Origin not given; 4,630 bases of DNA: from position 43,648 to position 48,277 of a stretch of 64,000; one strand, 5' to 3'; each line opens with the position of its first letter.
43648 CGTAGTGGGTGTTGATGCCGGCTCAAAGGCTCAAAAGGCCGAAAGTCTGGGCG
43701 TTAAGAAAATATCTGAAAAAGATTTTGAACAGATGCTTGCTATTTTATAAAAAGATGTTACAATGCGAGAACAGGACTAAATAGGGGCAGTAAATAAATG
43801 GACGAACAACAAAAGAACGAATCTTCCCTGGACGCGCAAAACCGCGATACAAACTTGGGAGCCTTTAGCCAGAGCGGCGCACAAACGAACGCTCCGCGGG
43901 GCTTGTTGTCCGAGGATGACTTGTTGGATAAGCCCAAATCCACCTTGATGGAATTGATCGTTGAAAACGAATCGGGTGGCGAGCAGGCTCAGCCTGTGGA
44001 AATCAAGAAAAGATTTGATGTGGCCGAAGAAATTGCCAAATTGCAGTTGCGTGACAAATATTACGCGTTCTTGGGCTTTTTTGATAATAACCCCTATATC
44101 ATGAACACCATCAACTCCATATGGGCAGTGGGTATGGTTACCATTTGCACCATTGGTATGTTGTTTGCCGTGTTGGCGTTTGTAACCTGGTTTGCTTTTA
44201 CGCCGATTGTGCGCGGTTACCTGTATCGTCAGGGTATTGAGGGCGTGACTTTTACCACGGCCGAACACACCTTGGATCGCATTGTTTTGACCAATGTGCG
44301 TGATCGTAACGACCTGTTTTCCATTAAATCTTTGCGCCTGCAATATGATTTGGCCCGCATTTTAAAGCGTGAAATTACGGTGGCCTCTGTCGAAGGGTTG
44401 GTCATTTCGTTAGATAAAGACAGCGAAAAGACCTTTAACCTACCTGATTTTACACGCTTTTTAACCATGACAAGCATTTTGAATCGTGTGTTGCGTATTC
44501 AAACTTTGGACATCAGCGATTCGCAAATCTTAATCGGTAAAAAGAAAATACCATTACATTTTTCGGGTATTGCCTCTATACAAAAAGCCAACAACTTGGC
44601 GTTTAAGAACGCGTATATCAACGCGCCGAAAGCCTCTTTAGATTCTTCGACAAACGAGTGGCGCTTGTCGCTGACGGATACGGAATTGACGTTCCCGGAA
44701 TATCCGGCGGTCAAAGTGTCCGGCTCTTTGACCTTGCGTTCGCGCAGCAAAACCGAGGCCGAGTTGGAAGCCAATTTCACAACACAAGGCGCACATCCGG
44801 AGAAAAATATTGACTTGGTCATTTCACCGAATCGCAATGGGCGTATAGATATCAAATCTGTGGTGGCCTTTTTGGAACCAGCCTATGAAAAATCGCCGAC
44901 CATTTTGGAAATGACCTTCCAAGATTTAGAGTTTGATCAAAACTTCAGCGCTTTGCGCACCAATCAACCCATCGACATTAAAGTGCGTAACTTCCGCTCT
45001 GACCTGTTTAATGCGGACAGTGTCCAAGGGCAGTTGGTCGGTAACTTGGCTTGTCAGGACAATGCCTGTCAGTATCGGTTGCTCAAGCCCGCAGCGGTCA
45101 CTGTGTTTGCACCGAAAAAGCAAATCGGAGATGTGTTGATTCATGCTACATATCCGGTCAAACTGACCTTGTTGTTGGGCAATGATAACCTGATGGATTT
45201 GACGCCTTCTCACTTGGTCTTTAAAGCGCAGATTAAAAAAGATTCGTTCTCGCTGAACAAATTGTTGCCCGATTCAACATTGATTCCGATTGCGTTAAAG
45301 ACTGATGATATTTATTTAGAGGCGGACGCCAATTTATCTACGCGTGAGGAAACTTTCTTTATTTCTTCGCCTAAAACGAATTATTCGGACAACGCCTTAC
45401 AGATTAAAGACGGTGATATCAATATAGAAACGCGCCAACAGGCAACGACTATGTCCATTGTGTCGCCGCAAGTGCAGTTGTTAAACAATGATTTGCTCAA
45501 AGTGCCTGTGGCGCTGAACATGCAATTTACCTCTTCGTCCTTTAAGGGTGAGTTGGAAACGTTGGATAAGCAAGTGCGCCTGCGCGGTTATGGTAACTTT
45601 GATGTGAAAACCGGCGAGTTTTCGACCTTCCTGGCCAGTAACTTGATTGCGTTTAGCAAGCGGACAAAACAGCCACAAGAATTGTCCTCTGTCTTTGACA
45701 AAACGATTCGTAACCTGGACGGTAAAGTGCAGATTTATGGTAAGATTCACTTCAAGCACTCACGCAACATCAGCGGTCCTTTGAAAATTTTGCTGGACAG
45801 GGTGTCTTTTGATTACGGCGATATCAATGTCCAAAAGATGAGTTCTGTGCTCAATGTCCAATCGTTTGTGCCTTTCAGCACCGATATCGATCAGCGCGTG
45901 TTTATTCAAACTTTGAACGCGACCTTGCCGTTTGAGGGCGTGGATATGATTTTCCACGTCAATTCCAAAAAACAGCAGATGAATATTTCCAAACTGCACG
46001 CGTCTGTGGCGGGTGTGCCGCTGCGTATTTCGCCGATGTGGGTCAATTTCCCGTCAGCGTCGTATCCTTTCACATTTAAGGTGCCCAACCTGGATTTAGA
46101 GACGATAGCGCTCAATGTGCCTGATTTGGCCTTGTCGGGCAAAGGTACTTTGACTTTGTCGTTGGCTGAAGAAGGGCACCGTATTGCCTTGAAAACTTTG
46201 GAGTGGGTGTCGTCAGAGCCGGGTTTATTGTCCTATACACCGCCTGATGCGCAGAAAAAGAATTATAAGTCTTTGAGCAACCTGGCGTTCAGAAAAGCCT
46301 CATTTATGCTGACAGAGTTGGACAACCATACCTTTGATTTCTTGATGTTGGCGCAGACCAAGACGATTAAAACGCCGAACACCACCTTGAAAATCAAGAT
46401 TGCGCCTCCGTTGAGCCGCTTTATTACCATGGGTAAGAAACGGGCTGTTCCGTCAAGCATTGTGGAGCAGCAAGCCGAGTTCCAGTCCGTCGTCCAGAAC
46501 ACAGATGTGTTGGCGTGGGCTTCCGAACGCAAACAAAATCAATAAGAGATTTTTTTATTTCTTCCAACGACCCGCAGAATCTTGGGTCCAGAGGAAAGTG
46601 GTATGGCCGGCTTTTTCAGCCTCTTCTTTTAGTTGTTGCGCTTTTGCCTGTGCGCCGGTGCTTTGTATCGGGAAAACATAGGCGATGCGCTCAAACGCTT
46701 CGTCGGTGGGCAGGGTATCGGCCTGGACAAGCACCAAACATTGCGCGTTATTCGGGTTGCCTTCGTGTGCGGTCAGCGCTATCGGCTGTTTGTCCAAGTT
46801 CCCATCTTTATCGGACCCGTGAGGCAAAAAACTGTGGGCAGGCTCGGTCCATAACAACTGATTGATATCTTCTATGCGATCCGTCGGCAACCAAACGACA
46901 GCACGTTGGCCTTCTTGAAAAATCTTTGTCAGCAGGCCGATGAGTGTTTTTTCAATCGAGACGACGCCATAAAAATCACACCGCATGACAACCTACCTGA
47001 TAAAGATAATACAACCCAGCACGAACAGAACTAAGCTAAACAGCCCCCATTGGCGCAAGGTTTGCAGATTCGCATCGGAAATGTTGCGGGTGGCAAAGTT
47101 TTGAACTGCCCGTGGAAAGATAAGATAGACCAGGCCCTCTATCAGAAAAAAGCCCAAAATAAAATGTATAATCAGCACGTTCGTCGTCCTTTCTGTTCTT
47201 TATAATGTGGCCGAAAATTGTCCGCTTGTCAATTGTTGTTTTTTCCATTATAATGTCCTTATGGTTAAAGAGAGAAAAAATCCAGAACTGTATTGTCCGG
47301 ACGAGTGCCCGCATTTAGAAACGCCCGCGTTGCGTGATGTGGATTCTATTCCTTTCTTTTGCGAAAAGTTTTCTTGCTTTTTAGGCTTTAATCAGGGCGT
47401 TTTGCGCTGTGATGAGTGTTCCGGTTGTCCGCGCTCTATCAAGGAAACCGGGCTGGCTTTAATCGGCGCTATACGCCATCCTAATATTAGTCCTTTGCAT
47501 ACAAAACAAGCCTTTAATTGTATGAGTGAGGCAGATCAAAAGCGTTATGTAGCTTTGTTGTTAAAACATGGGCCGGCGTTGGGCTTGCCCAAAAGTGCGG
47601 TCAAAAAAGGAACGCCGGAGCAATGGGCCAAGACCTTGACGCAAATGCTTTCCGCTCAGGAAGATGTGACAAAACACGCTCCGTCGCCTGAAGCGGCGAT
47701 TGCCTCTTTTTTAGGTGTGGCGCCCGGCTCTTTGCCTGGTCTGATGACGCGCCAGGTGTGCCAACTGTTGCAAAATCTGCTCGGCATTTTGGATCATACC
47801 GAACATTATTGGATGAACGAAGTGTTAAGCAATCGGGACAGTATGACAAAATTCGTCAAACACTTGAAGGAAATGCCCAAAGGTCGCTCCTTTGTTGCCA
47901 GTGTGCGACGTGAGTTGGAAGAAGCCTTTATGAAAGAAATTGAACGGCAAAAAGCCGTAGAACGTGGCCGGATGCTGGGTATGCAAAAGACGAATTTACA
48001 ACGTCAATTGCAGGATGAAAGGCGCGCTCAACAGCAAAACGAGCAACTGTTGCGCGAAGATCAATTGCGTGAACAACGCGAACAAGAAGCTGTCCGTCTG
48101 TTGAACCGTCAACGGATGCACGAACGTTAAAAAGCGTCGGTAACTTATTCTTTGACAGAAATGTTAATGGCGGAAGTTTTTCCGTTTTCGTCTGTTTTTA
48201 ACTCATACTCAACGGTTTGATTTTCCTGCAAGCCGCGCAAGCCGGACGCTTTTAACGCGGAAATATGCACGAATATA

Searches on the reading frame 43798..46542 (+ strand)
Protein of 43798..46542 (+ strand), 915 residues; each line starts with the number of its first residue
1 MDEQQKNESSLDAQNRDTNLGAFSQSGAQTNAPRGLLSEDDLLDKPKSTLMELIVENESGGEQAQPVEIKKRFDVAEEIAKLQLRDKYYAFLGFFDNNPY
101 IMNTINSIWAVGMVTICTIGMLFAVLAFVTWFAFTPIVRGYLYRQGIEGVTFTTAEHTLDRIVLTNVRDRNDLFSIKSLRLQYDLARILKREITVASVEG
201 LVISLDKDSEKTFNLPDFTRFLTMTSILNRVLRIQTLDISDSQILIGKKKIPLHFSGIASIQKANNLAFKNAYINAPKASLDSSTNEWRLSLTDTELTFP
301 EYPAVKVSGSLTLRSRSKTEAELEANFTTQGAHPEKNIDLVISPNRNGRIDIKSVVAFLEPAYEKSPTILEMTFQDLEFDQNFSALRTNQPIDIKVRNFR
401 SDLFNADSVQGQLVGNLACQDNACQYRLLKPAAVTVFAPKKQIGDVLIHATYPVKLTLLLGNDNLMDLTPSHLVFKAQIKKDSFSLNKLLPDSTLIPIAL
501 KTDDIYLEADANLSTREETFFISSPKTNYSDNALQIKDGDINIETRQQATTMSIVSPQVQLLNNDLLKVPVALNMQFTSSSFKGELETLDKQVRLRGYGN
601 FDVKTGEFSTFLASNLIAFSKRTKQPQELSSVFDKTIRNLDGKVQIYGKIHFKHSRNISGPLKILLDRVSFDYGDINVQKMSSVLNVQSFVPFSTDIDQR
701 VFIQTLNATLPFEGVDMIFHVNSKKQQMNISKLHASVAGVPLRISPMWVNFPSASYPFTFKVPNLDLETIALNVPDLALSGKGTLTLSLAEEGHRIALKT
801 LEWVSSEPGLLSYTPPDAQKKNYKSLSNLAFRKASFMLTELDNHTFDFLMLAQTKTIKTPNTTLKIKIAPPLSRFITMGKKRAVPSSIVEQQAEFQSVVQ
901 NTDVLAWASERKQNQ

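Call 58: search_protein_families(library=pfam, proteins=[window:43798-46542:+], max_evalue=0.1)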
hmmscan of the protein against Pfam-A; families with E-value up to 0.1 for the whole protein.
window:43798-46542:+ (915 aa): 1 family
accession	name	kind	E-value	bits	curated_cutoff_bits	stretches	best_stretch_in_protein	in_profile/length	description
PF11739.14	YdbH-like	-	2.2e-18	67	26.3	1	247-819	255-805/893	Intermembrane phospholipid transport protein YdbH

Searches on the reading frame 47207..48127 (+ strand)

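Call 20: search_protein_families(library=pfam, proteins=[window:47207-48127:+], max_evalue=0.00001)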
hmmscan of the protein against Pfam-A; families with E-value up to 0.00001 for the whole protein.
window:47207-48127:+ (307 aa): 0 families

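Call 58: search_protein_families(library=pfam, proteins=[window:47207-48127:+], max_evalue=0.1)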
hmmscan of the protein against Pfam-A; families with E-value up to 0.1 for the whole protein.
window:47207-48127:+ (307 aa): 1 family
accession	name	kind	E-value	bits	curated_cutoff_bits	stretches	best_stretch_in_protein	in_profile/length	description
PF10057.14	MpsC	-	0.053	14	23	0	210-246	42-78/111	Na+-translocating membrane potential-generating system (MpsC)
